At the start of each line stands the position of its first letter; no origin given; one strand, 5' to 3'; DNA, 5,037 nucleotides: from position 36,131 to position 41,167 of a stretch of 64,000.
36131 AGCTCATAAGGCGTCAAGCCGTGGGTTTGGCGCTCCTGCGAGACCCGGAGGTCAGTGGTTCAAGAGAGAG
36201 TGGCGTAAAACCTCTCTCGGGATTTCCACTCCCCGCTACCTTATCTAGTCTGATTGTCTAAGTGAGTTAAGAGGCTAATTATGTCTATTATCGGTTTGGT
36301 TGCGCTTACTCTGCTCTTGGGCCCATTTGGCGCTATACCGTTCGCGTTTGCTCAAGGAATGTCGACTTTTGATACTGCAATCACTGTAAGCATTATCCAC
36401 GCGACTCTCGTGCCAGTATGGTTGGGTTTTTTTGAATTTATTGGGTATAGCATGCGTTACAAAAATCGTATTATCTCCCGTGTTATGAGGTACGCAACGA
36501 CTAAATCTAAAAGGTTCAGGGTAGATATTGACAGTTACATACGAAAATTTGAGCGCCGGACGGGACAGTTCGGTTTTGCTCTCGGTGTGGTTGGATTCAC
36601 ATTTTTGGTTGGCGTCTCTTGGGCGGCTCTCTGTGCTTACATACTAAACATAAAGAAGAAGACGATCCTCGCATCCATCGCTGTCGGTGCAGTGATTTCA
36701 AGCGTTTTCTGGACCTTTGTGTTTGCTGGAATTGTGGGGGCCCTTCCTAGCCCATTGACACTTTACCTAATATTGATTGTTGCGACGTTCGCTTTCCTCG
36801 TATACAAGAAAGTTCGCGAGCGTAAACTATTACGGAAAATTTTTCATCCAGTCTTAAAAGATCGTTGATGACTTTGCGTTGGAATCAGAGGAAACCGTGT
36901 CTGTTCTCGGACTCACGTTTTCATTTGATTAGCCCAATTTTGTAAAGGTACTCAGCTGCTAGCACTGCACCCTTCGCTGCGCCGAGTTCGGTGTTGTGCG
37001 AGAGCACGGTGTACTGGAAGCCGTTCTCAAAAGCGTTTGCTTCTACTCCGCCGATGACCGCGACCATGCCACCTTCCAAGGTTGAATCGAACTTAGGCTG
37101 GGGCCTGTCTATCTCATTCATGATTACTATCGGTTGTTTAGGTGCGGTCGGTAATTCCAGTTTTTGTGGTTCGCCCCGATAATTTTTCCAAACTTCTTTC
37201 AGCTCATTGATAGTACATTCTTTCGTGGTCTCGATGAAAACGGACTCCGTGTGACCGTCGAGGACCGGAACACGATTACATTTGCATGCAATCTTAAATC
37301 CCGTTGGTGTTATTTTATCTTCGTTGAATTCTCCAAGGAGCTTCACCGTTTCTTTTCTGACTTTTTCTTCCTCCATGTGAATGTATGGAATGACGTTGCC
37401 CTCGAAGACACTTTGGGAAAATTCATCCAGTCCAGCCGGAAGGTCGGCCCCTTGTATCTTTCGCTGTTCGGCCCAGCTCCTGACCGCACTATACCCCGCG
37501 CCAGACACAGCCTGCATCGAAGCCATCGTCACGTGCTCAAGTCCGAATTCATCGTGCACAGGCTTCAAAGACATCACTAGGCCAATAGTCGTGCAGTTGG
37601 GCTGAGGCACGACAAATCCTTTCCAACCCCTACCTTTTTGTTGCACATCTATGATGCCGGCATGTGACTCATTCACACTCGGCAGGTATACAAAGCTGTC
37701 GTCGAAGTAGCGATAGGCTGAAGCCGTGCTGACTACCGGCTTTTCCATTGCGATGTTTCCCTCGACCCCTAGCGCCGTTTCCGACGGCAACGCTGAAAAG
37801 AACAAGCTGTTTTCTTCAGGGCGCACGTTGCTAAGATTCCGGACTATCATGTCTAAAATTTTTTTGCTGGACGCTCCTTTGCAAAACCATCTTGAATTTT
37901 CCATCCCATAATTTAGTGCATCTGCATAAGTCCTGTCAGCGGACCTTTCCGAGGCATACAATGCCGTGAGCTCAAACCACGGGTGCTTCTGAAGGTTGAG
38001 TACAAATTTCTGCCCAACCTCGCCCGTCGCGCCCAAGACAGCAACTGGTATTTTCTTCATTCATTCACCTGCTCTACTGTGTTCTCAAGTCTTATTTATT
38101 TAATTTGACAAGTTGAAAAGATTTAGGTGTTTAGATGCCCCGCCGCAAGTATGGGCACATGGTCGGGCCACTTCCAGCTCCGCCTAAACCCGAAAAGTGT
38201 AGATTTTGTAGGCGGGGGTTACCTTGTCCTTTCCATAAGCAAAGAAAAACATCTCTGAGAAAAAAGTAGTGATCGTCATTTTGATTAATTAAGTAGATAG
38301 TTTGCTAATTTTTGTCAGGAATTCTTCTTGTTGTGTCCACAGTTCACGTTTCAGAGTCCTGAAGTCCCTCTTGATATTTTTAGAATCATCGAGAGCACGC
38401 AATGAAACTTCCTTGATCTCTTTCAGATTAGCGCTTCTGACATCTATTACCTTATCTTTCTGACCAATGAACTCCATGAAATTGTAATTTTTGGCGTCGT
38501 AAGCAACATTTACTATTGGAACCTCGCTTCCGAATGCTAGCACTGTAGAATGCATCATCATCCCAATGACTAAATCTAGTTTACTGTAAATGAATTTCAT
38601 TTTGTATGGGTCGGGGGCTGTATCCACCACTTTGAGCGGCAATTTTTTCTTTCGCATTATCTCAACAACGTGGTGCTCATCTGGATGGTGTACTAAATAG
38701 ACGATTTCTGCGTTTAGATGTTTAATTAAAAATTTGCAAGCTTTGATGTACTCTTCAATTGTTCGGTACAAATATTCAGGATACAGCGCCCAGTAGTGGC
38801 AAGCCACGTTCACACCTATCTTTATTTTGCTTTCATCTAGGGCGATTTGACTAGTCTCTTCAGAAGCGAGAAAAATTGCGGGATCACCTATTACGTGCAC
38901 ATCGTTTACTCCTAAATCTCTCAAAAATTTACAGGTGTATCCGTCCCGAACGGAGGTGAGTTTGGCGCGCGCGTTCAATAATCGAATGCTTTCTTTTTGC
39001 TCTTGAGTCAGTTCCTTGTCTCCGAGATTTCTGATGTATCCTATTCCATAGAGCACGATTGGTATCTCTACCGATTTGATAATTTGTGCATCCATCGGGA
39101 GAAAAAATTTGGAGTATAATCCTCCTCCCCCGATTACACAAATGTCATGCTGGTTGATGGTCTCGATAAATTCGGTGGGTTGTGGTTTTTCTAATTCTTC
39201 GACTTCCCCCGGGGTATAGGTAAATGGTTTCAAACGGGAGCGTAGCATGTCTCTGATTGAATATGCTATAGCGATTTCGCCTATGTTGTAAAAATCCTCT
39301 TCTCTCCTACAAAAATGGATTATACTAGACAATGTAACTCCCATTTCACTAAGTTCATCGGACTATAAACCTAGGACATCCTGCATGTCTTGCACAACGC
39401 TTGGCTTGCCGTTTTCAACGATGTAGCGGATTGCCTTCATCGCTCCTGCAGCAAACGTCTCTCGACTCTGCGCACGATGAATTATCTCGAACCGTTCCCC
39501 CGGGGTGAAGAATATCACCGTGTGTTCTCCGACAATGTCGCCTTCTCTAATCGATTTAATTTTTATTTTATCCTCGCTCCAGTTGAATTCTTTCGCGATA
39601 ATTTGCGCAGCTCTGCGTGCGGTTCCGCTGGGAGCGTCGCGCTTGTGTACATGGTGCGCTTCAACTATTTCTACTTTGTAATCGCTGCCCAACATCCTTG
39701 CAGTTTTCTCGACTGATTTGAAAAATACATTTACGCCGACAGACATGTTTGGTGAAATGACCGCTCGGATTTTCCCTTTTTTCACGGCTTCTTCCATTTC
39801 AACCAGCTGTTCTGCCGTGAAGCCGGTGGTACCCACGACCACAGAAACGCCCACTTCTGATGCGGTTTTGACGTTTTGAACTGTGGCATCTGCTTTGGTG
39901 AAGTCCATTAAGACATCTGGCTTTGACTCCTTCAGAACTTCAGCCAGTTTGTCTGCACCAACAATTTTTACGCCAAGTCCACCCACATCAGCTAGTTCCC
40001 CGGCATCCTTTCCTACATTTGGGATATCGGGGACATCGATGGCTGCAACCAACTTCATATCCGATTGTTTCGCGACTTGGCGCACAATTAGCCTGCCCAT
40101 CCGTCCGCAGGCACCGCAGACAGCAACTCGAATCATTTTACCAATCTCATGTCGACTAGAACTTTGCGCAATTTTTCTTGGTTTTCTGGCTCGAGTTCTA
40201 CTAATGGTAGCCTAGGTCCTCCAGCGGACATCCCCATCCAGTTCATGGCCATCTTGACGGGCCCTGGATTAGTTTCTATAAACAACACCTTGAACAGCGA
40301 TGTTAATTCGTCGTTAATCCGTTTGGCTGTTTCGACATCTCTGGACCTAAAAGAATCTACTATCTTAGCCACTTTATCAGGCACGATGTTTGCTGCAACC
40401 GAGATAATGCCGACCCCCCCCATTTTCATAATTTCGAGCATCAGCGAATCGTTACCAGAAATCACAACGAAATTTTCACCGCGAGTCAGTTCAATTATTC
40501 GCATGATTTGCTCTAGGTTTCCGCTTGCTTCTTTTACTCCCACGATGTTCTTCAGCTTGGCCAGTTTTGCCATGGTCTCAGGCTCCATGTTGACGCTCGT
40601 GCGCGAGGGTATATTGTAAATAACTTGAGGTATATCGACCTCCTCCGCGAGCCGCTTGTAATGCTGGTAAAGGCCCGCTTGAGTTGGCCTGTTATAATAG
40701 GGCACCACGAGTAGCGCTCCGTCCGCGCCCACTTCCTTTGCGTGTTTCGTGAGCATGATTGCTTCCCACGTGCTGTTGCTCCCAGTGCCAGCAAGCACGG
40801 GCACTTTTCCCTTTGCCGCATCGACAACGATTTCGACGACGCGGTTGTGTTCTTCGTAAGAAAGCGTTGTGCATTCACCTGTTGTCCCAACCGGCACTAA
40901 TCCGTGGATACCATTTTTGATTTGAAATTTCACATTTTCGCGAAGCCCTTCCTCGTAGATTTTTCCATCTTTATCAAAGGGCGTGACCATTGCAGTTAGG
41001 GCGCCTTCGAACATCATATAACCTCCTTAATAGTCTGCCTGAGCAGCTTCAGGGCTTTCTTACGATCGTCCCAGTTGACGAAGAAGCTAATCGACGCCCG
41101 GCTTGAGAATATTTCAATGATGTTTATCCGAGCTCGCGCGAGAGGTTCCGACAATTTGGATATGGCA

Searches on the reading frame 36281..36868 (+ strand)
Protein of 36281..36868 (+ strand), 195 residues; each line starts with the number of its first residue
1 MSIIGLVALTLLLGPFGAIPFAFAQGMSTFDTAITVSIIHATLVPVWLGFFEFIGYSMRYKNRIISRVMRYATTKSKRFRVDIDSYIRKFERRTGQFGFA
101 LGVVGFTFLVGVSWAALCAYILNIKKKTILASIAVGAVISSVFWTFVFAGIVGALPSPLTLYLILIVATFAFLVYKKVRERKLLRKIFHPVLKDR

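Call 35: search_protein_families(library=pfam, proteins=[window:36281-36868:+], max_evalue=0.00001)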
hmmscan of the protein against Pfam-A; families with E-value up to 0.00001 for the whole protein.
window:36281-36868:+ (195 aa): 1 family
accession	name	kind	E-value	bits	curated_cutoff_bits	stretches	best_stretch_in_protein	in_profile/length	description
PF06695.16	Sm_multidrug_ex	-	2.7e-08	34.9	30.7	1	17-142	4-120/121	Putative small multi-drug export protein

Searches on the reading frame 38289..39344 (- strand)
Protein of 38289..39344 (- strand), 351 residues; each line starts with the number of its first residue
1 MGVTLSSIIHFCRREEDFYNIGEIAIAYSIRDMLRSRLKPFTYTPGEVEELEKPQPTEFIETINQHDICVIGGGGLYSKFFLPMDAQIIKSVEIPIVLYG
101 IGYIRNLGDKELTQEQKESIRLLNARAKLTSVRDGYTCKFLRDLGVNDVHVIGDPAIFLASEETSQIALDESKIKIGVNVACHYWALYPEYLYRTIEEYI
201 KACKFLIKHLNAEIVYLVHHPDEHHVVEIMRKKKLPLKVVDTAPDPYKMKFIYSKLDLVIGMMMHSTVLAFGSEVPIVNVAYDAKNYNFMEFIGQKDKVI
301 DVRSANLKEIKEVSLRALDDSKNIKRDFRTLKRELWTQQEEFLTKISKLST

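Call 35: search_protein_families(library=pfam, proteins=[window:38289-39344:-], max_evalue=0.00001)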
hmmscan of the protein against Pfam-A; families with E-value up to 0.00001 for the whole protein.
window:38289-39344:- (351 aa): 1 family
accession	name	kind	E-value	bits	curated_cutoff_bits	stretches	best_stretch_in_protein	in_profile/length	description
PF04230.19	PS_pyruv_trans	-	1.1e-29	104.7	25.3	1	20-283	1-279/280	Polysaccharide pyruvyl transferase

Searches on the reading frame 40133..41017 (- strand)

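Call 35: search_protein_families(library=pfam, proteins=[window:40133-41017:-], max_evalue=0.00001)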
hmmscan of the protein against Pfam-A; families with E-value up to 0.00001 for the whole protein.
window:40133-41017:- (294 aa): 1 family
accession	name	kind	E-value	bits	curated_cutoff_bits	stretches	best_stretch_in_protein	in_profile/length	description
PF00701.28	DHDPS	-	2.9e-102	341.7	22.1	1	3-287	2-286/289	Dihydrodipicolinate synthetase family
